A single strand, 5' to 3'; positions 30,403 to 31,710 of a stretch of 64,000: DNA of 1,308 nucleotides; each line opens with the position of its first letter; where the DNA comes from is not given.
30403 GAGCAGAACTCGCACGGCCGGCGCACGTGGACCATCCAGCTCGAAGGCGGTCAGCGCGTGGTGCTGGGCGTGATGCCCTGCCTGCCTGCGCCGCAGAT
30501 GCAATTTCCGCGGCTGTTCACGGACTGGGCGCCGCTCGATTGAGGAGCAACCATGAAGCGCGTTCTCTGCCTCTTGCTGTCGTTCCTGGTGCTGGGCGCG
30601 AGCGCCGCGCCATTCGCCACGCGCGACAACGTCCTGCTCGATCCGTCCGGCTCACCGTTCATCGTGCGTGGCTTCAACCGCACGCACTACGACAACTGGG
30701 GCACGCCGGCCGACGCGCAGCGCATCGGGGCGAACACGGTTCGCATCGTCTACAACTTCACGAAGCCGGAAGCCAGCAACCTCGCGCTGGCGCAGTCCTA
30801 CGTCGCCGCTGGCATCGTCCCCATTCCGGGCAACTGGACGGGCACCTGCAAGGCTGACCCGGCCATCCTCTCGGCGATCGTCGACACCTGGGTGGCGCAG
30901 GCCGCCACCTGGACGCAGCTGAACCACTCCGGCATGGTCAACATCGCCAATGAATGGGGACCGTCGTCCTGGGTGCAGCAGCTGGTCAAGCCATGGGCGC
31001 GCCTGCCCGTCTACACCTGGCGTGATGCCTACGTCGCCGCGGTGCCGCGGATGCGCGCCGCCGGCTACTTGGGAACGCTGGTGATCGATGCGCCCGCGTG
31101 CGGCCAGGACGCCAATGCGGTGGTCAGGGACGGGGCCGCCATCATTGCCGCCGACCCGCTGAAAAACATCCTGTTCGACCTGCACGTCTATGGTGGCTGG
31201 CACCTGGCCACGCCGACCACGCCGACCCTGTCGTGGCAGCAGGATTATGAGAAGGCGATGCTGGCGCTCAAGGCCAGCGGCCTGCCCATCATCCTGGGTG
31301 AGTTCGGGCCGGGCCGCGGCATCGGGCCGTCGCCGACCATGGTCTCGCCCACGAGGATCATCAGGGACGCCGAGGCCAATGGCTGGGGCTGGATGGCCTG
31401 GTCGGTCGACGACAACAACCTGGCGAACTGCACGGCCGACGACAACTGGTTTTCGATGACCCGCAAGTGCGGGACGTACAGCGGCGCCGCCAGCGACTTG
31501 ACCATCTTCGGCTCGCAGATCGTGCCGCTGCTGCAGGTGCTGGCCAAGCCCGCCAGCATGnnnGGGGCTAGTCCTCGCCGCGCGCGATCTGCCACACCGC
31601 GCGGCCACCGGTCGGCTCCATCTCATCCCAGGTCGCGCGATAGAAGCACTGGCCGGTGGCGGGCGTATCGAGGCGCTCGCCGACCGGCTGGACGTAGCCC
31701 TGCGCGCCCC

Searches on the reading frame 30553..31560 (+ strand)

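Call 18: search_protein_families(library=phrogs, max_evalue=0.00001, proteins=[window:30553-31560:+])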
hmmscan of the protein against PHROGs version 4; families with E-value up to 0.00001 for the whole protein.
window:30553-31560:+ (336 aa): 0 families

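Call 95: search_protein_families(library=pfam, max_evalue=0.001, proteins=[window:30553-31560:+])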
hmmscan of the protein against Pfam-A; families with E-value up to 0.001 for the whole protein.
window:30553-31560:+ (336 aa): 1 family
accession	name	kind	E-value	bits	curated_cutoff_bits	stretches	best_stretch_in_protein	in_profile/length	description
PF00150.24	Cellulase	-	2.8e-14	53.7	23.5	1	109-288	105-271/272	Cellulase (glycosyl hydrolase family 5)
